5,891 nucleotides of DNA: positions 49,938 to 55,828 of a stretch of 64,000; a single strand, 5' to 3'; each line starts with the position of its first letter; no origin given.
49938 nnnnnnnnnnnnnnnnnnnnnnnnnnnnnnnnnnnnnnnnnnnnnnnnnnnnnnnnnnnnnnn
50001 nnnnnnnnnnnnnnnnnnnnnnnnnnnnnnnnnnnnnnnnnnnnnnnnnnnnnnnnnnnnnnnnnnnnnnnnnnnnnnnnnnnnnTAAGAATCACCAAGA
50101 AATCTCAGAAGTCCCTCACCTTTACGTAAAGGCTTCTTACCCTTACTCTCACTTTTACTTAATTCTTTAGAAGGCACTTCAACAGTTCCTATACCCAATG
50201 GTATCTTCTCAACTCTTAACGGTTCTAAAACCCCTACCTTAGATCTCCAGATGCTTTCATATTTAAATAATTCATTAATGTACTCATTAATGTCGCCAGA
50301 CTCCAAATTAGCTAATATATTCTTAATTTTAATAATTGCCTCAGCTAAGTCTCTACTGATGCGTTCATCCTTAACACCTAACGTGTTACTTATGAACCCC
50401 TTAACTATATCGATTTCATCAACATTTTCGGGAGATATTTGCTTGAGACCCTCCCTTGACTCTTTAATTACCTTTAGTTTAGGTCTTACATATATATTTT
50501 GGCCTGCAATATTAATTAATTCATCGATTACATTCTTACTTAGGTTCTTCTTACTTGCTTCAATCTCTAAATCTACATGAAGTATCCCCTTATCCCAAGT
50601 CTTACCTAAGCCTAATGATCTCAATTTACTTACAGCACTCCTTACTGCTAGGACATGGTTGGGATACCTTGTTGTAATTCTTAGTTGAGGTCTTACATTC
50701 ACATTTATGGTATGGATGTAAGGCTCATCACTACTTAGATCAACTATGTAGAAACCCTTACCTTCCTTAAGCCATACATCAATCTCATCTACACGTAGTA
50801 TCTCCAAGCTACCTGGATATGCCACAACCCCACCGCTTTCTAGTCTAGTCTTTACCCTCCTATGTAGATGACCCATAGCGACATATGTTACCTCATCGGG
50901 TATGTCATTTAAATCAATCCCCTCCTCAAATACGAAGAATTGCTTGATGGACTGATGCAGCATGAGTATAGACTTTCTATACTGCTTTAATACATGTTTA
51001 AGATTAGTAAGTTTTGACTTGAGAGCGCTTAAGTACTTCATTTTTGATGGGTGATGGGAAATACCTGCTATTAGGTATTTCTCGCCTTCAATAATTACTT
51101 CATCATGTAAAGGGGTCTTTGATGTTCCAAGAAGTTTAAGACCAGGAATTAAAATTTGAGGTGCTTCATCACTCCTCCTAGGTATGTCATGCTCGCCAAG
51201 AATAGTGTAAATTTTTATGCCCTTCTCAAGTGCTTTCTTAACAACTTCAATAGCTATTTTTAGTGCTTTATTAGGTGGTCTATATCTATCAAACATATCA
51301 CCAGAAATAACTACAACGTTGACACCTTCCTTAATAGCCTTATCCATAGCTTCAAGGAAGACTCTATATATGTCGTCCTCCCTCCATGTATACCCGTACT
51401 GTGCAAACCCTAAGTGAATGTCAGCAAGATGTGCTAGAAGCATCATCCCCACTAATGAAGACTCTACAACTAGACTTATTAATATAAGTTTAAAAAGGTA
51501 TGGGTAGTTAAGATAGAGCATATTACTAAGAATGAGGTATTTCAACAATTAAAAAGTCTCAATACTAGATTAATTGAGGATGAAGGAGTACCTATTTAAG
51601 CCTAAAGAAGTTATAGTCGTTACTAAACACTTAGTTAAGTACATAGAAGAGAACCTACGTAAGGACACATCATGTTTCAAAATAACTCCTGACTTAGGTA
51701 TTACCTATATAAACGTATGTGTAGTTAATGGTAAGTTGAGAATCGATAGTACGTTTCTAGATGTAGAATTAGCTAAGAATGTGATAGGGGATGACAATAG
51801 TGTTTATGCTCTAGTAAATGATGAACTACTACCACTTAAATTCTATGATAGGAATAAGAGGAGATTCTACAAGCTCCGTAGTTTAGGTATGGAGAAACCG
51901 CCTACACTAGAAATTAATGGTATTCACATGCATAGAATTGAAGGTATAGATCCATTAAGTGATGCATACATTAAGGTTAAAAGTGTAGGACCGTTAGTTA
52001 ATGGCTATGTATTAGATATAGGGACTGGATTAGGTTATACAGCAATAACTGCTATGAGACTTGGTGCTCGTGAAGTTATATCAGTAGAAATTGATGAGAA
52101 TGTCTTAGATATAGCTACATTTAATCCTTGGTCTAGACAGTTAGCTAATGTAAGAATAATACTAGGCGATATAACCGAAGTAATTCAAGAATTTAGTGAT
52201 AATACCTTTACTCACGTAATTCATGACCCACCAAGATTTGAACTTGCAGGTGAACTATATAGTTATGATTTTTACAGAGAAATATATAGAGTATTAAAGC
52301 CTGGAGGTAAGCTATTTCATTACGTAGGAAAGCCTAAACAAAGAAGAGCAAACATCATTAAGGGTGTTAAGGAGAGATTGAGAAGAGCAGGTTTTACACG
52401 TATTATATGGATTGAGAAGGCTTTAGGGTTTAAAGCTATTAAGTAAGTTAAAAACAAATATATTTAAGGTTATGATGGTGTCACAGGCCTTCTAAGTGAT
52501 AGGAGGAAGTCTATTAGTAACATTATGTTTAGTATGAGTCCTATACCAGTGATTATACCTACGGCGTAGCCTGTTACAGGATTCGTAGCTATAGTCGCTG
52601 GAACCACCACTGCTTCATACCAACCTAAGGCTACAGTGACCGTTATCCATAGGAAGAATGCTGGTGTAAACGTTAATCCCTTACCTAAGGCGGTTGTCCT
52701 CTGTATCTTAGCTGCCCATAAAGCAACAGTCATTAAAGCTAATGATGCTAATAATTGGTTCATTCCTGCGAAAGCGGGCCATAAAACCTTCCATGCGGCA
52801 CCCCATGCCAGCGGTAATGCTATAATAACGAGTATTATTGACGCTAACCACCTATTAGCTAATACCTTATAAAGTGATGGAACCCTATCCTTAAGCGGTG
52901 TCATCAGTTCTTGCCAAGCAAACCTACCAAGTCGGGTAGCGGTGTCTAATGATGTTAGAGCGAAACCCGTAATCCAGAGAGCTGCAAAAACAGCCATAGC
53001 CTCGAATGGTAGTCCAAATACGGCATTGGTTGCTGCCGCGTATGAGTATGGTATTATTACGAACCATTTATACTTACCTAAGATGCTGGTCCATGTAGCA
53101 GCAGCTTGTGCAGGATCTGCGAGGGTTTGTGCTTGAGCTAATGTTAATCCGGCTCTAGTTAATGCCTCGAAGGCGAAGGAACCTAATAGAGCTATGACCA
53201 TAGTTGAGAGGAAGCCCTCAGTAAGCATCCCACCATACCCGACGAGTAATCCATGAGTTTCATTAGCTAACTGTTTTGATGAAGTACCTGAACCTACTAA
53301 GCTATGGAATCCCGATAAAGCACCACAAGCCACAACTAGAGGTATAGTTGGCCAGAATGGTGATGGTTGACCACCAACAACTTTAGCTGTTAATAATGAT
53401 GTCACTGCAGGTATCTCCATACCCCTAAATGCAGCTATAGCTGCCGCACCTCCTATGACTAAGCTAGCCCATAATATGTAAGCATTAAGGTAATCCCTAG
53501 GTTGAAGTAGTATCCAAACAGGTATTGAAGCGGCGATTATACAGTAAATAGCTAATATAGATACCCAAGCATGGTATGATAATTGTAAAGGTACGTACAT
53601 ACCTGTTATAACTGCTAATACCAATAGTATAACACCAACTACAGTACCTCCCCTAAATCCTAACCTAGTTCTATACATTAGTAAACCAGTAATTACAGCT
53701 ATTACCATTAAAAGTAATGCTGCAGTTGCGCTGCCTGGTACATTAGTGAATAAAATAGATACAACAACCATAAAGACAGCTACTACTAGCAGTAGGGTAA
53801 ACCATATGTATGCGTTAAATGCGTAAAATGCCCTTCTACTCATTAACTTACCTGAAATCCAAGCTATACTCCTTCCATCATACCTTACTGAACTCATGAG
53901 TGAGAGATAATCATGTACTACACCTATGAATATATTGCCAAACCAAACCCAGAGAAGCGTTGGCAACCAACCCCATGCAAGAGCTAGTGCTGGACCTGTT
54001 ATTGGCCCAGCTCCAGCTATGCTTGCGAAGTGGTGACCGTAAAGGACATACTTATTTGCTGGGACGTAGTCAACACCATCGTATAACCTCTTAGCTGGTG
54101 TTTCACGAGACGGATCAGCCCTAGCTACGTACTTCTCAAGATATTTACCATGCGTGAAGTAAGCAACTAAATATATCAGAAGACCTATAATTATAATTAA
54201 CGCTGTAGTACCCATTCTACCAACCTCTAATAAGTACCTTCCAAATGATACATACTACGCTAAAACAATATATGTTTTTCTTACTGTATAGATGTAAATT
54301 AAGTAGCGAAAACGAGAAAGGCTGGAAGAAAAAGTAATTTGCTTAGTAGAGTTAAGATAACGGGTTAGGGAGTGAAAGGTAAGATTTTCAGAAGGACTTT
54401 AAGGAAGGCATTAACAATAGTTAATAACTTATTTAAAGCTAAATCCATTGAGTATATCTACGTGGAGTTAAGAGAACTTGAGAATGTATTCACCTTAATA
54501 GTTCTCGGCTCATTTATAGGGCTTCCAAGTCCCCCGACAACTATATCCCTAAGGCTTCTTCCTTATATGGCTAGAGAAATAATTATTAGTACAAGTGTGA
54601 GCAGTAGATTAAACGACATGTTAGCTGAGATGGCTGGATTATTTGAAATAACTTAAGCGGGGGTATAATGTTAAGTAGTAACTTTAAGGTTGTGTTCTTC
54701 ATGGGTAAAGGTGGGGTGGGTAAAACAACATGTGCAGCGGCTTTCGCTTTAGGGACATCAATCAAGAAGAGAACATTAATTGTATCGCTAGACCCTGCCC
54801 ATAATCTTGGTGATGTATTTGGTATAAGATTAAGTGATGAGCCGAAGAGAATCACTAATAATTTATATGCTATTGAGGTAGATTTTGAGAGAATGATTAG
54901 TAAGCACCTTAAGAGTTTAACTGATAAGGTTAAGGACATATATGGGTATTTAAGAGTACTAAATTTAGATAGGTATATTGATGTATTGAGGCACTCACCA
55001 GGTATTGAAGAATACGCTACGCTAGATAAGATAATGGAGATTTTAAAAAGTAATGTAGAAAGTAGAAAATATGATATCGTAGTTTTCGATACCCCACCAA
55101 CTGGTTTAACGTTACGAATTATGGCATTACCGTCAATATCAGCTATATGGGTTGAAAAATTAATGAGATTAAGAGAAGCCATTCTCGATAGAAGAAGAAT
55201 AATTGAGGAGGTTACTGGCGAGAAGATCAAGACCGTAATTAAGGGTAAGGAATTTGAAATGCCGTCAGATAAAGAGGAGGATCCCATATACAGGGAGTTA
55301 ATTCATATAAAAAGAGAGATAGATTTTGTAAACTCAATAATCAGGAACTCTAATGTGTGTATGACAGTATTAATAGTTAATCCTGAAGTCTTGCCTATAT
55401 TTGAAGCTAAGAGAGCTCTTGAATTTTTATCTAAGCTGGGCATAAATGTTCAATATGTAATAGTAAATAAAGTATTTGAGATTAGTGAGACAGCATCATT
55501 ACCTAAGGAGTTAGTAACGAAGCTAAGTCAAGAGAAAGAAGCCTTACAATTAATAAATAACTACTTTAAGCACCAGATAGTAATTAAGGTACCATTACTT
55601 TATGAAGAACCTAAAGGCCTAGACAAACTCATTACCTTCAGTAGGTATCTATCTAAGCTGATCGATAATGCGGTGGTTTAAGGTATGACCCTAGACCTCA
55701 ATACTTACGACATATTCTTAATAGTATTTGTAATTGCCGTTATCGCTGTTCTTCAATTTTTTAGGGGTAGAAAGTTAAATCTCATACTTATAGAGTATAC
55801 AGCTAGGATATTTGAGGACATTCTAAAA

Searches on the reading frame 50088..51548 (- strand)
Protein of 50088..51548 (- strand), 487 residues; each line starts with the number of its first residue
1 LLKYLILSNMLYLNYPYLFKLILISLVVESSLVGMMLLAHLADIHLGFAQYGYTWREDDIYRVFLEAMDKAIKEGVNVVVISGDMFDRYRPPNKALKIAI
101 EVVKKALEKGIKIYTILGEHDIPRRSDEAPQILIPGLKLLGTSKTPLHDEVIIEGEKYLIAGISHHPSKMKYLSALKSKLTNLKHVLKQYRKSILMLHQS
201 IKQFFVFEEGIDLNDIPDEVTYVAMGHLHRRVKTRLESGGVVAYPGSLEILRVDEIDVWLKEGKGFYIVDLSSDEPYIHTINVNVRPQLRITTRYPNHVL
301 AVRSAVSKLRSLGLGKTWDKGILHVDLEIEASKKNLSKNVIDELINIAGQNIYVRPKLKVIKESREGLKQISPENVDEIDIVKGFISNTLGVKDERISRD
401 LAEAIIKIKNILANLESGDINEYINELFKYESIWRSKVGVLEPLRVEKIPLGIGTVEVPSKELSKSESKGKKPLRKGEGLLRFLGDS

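Call 89: search_protein_families(library=pfam, proteins=[window:50088-51548:-], max_evalue=0.01)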
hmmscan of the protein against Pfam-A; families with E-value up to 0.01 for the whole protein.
window:50088-51548:- (487 aa): 1 family
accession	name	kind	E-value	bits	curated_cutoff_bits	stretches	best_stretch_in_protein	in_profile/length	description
PF00149.33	Metallophos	-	1.8e-10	42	21.5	1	36-230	1-190/191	Calcineurin-like phosphoesterase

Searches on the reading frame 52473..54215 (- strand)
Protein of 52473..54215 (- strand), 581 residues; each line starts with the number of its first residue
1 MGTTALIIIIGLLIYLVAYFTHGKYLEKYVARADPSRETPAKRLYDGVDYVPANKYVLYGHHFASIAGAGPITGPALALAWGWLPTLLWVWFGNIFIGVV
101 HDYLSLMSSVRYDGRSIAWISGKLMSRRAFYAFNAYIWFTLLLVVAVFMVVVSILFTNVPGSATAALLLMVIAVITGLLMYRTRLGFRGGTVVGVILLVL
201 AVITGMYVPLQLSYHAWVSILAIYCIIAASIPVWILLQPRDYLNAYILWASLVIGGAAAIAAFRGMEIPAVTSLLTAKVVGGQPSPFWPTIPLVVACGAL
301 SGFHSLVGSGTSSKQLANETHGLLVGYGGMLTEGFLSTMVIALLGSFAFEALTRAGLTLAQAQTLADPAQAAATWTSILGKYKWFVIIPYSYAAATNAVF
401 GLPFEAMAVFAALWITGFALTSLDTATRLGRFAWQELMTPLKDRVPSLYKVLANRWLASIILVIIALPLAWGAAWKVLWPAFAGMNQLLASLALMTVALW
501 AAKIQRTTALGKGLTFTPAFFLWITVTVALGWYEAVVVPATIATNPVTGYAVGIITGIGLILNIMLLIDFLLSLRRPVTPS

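Call 66: search_protein_families(library=pfam, proteins=[window:52473-54215:-], max_evalue=0.001)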
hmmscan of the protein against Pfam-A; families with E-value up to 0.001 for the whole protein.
window:52473-54215:- (581 aa): 1 family
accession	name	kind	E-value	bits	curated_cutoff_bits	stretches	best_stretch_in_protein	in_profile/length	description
PF02554.20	CstA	-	6.2e-125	418.5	27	1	5-525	3-556/560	Carbon starvation protein CstA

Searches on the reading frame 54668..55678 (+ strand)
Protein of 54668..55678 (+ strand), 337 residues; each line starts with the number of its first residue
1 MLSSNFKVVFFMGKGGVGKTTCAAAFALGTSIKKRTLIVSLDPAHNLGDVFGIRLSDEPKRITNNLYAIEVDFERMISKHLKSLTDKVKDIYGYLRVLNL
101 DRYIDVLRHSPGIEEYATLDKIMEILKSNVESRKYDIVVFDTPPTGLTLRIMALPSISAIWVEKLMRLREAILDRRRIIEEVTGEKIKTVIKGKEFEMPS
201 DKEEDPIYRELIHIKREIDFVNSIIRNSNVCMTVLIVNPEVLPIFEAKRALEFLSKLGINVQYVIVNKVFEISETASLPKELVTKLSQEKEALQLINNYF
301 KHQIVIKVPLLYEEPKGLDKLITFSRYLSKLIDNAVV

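Call 66: search_protein_families(library=pfam, proteins=[window:54668-55678:+], max_evalue=0.001)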
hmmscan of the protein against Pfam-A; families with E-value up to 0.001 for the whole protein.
window:54668-55678:+ (337 aa): 5 families
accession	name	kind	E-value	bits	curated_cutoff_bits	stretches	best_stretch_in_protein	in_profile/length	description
PF02374.21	ArsA_ATPase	-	2.2e-67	227.9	24.3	1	7-329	2-304/305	Anion-transporting ATPase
PF13614.12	AAA_31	-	6.4e-11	43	27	1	9-154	5-137/177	AAA domain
PF01656.29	CbiA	-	4.2e-08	33.6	25.4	1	9-271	2-85/125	CobQ/CobB/MinD/ParA nucleotide binding domain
PF10609.15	ParA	-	5.7e-06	26.4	27.1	0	8-31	6-29/246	NUBPL iron-transfer P-loop NTPase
PF02562.22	PhoH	-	0.00081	19.4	27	0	5-79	18-93/205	PhoH-like protein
